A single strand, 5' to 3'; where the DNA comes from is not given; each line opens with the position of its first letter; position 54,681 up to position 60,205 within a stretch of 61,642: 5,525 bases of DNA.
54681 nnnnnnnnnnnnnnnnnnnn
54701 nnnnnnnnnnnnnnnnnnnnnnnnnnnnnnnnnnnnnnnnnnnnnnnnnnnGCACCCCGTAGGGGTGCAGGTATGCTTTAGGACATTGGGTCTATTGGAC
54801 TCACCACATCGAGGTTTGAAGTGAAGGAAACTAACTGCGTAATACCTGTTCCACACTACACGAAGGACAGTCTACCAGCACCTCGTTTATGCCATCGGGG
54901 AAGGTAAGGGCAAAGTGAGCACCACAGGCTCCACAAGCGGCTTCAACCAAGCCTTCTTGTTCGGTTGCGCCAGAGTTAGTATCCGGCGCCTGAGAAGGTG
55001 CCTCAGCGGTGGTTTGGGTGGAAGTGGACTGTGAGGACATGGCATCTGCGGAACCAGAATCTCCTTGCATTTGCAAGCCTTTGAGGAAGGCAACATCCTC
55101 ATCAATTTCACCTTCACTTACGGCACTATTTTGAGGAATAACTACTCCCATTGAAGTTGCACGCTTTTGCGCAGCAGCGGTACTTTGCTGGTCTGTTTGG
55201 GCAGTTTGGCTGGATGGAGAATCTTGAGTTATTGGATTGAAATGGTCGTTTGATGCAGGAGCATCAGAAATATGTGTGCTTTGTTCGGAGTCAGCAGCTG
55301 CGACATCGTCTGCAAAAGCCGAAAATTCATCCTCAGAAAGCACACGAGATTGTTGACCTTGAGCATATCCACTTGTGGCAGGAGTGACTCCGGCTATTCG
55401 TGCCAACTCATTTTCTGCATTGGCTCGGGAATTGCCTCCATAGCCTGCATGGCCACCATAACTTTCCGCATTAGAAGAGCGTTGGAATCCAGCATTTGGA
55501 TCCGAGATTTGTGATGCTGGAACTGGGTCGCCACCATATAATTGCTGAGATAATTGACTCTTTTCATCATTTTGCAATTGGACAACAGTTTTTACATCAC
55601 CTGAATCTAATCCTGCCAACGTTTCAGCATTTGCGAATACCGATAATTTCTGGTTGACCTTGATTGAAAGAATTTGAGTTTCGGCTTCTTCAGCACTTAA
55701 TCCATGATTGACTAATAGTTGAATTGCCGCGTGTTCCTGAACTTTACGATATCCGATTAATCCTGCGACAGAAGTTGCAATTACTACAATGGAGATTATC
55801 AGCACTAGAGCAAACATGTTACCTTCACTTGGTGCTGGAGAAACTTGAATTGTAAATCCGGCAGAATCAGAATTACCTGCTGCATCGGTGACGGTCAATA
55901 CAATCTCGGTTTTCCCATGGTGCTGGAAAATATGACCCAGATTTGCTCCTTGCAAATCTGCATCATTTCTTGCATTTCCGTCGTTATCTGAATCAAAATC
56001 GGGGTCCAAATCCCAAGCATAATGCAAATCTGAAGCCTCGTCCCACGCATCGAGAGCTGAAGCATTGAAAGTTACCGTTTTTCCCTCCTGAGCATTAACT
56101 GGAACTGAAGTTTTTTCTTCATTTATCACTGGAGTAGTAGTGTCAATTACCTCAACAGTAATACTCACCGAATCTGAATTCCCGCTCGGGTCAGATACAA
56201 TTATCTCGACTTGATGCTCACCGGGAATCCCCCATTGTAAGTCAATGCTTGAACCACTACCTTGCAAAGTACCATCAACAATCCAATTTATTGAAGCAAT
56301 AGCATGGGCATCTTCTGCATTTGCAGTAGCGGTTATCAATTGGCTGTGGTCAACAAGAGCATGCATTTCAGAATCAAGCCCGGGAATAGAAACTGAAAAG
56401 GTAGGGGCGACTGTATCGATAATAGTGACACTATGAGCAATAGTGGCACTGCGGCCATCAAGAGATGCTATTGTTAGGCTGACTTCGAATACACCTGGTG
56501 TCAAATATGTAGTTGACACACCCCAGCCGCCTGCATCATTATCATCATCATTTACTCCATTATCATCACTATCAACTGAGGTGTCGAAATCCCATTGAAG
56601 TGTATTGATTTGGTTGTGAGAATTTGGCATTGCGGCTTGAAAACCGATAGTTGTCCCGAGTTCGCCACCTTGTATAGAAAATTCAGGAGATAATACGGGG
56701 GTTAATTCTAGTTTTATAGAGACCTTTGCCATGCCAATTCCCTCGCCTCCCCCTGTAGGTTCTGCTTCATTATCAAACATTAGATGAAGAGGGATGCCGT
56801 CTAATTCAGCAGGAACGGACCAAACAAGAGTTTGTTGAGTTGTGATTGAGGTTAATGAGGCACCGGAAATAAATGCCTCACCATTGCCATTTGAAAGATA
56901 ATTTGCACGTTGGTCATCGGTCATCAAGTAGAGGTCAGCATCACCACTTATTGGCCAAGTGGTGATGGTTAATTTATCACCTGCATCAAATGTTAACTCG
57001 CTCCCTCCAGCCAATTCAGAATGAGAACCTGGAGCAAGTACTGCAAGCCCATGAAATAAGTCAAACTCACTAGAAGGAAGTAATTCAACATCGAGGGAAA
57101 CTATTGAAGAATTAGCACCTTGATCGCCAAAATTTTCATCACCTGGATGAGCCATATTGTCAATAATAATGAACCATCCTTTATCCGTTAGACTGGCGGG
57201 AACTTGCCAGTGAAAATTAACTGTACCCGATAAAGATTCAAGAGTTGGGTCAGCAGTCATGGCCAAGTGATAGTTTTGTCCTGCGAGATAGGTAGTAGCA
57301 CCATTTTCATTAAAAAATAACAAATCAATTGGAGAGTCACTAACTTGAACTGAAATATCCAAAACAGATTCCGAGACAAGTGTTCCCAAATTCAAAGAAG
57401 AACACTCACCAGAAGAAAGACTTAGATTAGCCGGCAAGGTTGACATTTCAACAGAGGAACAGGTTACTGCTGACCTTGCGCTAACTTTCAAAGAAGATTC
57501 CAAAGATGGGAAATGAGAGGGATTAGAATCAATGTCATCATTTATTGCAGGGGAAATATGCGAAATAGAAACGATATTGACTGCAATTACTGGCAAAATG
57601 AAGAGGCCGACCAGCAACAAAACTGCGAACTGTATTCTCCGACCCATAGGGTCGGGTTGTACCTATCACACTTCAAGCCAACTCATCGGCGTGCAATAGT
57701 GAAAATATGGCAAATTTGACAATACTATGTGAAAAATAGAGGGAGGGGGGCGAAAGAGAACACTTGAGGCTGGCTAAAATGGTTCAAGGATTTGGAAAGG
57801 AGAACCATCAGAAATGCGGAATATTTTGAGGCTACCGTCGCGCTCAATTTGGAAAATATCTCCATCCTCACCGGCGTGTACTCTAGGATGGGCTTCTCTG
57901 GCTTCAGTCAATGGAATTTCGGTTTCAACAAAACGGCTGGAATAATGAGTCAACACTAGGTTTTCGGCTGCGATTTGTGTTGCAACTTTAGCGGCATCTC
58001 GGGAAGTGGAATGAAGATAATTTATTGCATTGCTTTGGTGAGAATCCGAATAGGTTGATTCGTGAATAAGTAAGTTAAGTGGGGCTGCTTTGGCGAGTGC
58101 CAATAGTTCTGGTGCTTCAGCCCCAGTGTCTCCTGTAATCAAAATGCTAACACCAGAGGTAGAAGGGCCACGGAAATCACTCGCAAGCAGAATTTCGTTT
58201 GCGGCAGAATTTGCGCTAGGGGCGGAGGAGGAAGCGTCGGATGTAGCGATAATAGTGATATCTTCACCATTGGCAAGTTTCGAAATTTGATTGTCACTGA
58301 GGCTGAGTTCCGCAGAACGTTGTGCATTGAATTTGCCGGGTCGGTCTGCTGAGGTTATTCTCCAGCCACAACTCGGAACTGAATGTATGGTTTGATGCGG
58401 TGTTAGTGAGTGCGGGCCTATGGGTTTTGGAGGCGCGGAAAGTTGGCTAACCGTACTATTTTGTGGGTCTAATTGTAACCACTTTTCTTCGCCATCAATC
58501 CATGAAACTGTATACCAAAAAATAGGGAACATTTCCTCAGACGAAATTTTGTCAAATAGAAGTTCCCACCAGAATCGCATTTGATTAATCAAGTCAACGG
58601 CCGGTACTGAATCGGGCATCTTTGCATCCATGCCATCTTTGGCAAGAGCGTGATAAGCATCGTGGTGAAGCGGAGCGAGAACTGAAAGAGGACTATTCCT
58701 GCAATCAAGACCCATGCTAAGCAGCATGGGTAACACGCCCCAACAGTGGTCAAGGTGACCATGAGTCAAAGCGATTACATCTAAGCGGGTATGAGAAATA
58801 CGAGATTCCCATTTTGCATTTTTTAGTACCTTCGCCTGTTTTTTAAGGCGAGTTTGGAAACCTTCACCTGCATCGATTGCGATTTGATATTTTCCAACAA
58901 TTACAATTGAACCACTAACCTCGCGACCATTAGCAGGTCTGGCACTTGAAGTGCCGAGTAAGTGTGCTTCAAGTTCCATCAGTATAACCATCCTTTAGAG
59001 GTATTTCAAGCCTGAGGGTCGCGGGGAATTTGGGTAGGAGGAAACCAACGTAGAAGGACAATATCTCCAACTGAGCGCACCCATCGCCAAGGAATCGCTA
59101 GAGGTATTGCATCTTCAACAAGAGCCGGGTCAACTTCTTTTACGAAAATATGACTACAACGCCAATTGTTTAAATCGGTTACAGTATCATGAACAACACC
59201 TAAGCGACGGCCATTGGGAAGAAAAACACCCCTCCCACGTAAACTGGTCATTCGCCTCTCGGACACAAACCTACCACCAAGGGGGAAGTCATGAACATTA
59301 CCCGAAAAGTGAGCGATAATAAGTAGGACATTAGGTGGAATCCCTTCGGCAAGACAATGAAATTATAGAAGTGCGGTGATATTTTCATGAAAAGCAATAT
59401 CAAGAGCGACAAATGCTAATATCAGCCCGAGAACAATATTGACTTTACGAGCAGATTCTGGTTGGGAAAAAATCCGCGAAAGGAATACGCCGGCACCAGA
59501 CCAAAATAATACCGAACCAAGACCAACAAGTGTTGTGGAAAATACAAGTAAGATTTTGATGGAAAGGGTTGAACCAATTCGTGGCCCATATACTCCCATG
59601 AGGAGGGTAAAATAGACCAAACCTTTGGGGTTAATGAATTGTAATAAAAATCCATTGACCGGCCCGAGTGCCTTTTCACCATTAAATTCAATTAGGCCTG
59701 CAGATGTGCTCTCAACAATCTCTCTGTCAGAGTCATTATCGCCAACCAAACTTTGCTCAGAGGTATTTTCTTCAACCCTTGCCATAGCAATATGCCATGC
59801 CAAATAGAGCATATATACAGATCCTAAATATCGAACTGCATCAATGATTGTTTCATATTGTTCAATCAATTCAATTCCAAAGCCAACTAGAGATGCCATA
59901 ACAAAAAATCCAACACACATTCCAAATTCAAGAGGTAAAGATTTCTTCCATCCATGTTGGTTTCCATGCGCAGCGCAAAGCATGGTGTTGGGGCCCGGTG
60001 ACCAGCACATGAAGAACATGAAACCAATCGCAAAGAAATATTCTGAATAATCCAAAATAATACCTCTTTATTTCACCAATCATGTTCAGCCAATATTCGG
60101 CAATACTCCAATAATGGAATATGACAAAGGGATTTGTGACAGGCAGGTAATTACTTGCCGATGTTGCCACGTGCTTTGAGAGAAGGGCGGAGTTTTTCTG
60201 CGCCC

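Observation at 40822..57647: Five-gene, 16.8-kb operon encoding about 5,600 aa of cell-surface machinery (best candidate for a novel system in this window)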

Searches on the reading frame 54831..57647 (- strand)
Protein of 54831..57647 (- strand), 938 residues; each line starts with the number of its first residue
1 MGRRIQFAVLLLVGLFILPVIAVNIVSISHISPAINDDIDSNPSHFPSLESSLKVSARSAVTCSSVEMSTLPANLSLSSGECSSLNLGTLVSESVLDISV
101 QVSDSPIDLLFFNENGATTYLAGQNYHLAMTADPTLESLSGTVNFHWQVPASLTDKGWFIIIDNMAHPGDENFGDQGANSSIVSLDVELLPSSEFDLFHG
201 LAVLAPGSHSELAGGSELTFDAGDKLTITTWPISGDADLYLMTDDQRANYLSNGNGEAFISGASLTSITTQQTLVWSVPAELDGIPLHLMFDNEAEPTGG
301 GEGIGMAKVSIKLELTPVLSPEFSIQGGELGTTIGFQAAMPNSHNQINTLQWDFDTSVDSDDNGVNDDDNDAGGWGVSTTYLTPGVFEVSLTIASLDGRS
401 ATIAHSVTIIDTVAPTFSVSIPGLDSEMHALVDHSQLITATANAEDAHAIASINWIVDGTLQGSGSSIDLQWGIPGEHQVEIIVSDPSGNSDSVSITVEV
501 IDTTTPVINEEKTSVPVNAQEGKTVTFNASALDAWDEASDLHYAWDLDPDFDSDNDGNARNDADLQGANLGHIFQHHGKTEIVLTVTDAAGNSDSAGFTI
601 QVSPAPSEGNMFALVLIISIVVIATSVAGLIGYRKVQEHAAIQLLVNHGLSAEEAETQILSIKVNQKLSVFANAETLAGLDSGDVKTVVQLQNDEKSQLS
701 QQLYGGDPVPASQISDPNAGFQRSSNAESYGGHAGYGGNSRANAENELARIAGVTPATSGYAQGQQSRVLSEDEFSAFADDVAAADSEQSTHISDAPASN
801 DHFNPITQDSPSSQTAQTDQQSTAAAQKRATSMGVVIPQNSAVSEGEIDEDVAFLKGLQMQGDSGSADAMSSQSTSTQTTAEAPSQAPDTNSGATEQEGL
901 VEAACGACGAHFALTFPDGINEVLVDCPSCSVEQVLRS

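Call 5: search_protein_families(library=pfam, proteins=[window:54831-57647:-], max_evalue=0.01)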
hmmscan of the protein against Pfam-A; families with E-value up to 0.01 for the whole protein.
window:54831-57647:- (938 aa): 6 families
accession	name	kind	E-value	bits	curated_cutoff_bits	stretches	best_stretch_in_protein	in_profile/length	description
PF18911.6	PKD_4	-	9.3e-15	54.9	27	1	517-601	12-84/85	PKD domain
PF00801.26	PKD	-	2.7e-10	40.5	23.5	2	327-403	10-75/80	PKD domain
PF02494.22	HYR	-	2.5e-05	25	21.7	0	554-602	36-81/81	HYR domain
PF06832.18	BiPBP_C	-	0.0004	20.7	26.8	0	440-496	37-90/90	Penicillin-Binding Protein C-terminus Family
PF17957.7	Big_7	-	0.00092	20.3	24.1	0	435-474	17-58/70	Bacterial Ig domain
PF05207.18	Zn_ribbon_CSL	-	0.0048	17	29.2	1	902-931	18-47/55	CSL zinc finger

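Call 6: search_protein_families(library=ncbifam, proteins=[window:54831-57647:-], max_evalue=0.01)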
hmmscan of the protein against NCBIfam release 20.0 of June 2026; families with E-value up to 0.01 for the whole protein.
window:54831-57647:- (938 aa): 2 families
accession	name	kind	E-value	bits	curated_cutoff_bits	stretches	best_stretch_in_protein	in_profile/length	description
NF033932.1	LapB_rpt_80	domain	0.00028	21.1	45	0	476-520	1-47/83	LapB repeat-containing protein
TIGR02331.1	rib_alpha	repeat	0.0033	17.6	35.25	1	472-504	38-70/80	Rib/alpha/Esp repeat surface protein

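Call 97: search_protein_families(library=padloc, proteins=[window:54831-57647:-], max_evalue=0.001)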
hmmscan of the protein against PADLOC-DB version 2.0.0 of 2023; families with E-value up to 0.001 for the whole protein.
window:54831-57647:- (938 aa): 0 families

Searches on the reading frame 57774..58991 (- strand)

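Call 7: search_protein_families(library=pfam, proteins=[window:57774-58991:-], max_evalue=0.001)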
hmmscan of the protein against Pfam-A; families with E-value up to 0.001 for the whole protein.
window:57774-58991:- (405 aa): 2 families
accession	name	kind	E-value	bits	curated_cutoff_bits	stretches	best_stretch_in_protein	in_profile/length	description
PF12706.13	Lactamase_B_2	-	2.7e-11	43.9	27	2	37-107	3-63/200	Beta-lactamase superfamily domain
PF00753.33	Lactamase_B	-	3.6e-05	24.2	22.7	1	40-87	21-61/196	Metallo-beta-lactamase superfamily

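Call 97: search_protein_families(library=padloc, proteins=[window:57774-58991:-], max_evalue=0.001)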
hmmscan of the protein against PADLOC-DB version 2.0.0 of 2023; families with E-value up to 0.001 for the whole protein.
window:57774-58991:- (405 aa): 0 families

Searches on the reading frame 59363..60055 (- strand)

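Call 7: search_protein_families(library=pfam, proteins=[window:59363-60055:-], max_evalue=0.001)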
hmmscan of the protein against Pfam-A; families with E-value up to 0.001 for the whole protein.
window:59363-60055:- (230 aa): 1 family
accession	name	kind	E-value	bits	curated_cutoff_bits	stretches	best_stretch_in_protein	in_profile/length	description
PF01810.24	LysE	-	2.3e-17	63.6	25.6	1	15-221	2-190/193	LysE type translocator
